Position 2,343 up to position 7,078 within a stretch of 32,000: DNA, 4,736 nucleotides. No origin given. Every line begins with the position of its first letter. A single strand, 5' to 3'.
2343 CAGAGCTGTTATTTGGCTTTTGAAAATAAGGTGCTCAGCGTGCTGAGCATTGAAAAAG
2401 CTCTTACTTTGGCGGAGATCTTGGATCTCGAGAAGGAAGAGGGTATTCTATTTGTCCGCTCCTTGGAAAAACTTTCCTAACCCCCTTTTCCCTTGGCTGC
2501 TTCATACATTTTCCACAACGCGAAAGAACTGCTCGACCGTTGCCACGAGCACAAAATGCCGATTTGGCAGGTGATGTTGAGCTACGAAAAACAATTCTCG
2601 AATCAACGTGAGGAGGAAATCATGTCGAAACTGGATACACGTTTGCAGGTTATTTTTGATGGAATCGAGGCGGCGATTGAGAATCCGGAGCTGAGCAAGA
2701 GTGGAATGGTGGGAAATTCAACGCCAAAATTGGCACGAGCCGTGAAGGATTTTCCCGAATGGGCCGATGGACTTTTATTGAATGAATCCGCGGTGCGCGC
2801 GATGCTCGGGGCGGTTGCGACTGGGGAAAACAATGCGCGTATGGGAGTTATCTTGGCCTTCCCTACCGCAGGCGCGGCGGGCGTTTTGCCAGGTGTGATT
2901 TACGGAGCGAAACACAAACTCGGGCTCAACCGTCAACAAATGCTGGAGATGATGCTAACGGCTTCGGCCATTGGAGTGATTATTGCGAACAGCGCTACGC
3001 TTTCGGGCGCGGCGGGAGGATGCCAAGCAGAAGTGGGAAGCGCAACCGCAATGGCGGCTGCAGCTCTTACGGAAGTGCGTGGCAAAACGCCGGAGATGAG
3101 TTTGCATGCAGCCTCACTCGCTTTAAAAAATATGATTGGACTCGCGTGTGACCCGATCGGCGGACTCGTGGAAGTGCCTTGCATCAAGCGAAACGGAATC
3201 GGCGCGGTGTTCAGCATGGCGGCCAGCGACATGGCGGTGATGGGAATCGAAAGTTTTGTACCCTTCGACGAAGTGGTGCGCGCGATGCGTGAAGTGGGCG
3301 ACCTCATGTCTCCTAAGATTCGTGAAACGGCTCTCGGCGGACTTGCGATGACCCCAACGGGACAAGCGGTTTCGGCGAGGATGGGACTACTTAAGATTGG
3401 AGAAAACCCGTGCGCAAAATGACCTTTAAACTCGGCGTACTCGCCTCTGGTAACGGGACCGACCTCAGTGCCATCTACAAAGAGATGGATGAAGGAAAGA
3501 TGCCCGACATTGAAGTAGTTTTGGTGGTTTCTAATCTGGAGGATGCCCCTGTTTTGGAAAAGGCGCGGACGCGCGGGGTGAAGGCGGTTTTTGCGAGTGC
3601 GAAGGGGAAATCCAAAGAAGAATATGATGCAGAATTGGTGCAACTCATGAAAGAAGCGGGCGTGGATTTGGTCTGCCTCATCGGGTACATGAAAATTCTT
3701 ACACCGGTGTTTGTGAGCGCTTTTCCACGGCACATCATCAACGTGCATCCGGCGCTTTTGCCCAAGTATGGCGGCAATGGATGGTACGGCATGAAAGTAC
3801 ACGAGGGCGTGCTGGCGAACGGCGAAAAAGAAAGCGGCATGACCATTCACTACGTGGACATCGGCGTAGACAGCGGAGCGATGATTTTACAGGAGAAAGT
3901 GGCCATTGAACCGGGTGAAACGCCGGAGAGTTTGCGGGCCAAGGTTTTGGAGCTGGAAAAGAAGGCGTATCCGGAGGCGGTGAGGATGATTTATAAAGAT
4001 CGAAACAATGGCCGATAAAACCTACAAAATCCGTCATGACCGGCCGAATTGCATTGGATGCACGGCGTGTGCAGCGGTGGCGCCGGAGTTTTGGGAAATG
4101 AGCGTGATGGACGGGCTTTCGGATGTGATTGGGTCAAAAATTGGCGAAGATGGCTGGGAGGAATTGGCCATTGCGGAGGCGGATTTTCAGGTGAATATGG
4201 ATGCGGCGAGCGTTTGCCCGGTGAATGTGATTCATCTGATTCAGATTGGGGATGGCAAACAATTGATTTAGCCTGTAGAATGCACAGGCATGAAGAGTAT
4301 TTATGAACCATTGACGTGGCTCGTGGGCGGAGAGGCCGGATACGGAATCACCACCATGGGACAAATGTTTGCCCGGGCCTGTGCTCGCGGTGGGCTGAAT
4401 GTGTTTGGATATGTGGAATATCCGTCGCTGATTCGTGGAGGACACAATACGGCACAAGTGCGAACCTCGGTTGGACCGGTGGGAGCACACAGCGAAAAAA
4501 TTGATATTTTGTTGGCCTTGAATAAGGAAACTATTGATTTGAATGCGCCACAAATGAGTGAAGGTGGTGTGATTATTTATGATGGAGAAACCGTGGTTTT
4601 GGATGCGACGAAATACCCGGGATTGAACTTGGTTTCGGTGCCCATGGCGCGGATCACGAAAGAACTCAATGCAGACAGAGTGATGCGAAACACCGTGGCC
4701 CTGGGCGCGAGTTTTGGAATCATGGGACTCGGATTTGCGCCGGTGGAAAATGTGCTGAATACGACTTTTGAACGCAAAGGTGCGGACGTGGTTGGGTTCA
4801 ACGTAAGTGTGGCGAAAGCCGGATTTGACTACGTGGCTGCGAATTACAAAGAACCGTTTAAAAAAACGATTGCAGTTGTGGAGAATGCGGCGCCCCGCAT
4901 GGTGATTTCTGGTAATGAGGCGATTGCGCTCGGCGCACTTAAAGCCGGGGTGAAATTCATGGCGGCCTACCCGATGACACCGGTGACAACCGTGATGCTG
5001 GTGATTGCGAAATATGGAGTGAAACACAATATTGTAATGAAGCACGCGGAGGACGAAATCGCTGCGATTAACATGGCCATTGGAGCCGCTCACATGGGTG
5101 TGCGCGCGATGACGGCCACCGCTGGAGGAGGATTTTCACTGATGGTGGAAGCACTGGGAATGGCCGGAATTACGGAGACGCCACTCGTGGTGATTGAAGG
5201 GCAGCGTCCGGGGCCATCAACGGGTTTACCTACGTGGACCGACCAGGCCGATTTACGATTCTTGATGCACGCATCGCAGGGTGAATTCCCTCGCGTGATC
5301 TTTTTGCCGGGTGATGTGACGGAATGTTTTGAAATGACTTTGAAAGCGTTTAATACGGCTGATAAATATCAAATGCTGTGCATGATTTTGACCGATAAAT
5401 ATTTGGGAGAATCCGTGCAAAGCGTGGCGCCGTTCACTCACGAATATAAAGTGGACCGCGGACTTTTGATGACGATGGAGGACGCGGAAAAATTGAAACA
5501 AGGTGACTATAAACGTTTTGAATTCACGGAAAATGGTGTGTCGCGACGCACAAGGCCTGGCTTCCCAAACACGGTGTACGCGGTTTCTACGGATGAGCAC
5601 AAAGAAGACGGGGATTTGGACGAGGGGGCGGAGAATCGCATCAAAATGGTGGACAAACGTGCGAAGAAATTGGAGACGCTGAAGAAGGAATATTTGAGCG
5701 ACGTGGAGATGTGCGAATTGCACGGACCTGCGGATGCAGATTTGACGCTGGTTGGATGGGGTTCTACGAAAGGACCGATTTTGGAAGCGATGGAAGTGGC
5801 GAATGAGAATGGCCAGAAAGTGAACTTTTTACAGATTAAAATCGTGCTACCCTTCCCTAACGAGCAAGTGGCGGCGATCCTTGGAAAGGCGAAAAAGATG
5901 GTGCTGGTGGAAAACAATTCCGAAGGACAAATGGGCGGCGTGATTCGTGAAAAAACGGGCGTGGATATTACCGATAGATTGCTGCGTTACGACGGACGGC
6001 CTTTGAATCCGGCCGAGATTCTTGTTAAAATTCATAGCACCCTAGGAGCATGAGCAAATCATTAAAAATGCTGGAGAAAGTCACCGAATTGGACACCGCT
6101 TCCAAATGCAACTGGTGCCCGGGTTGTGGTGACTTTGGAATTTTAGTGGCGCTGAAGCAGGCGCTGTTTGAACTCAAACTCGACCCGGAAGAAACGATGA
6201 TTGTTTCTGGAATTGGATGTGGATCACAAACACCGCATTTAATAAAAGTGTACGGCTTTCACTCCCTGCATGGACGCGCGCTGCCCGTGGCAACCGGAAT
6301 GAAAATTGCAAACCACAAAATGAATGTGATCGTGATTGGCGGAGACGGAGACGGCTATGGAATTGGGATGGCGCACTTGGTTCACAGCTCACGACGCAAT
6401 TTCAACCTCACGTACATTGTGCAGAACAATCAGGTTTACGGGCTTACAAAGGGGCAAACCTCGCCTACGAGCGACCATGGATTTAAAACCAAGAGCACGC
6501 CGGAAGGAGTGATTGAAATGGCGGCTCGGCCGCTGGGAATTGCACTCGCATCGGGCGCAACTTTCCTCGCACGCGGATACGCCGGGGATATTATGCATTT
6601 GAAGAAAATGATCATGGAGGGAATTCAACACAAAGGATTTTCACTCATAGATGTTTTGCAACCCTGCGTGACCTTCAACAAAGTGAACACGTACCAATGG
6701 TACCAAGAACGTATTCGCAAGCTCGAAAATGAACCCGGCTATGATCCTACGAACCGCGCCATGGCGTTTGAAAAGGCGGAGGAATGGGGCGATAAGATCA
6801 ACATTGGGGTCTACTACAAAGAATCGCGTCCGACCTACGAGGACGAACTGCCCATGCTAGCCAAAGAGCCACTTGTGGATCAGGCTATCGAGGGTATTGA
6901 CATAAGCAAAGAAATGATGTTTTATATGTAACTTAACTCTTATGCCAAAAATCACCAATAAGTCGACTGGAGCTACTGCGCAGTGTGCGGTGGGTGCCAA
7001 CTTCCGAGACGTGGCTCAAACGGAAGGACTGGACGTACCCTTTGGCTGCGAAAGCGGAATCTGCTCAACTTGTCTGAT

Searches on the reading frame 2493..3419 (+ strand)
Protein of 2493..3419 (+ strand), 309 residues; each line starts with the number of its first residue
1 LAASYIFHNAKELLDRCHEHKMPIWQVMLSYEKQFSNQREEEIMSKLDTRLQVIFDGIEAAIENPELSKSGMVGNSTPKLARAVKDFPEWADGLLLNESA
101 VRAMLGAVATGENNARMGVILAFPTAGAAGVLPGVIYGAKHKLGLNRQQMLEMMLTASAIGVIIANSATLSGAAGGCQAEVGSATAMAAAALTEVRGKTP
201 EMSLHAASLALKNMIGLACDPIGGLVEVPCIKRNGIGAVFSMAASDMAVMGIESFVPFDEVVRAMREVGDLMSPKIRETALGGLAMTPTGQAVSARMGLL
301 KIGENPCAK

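Call 6: search_protein_families(library=pfam, proteins=[window:2493-3419:+], max_evalue=0.01)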
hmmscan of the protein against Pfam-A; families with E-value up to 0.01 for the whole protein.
window:2493-3419:+ (309 aa): 1 family
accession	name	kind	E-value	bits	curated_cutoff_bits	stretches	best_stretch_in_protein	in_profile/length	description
PF03313.21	SDH_alpha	-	2.2e-73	247.6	26.4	1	19-285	1-260/260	Serine dehydratase alpha chain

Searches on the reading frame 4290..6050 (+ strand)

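Call 6: search_protein_families(library=pfam, proteins=[window:4290-6050:+], max_evalue=0.01)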
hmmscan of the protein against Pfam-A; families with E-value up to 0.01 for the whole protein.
window:4290-6050:+ (587 aa): 5 families
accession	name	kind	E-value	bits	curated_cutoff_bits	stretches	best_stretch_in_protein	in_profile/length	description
PF01855.24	POR_N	-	4.6e-53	180.8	27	1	215-455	2-230/231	Pyruvate flavodoxin/ferredoxin oxidoreductase, thiamine diP-bdg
PF01558.24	POR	-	1.1e-33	117.3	27.4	1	16-180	1-173/173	Pyruvate ferredoxin/flavodoxin oxidoreductase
PF17147.9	PFOR_II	-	4.1e-10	40.4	27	1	483-574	1-99/102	Pyruvate:ferredoxin oxidoreductase core domain II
PF02780.25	Transketolase_C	-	4.8e-06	26.9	25.9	1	482-545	9-72/124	Transketolase, C-terminal domain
PF02776.23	TPP_enzyme_N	-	9.6e-06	25.8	26.8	1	210-315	5-107/119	Thiamine pyrophosphate enzyme, N-terminal TPP binding domain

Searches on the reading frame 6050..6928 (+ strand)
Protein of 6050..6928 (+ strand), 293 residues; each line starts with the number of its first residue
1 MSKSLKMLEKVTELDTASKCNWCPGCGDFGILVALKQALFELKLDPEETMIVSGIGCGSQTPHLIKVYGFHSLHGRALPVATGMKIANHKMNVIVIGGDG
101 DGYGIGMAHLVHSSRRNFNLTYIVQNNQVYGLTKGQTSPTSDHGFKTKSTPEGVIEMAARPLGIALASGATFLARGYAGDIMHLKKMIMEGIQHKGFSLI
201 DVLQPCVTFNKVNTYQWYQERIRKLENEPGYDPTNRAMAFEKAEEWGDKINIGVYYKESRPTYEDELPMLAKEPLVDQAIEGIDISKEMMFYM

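Call 6: search_protein_families(library=pfam, proteins=[window:6050-6928:+], max_evalue=0.01)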
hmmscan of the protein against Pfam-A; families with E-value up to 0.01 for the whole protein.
window:6050-6928:+ (293 aa): 2 families
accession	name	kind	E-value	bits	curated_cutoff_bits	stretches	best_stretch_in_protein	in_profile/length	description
PF02775.26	TPP_enzyme_C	-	2.2e-28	99.4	21.9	1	61-202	18-151/151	Thiamine pyrophosphate enzyme, C-terminal TPP binding domain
PF12367.13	PFO_beta_C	-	2.2e-27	95.3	24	1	206-270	1-64/66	Pyruvate ferredoxin oxidoreductase beta subunit C terminal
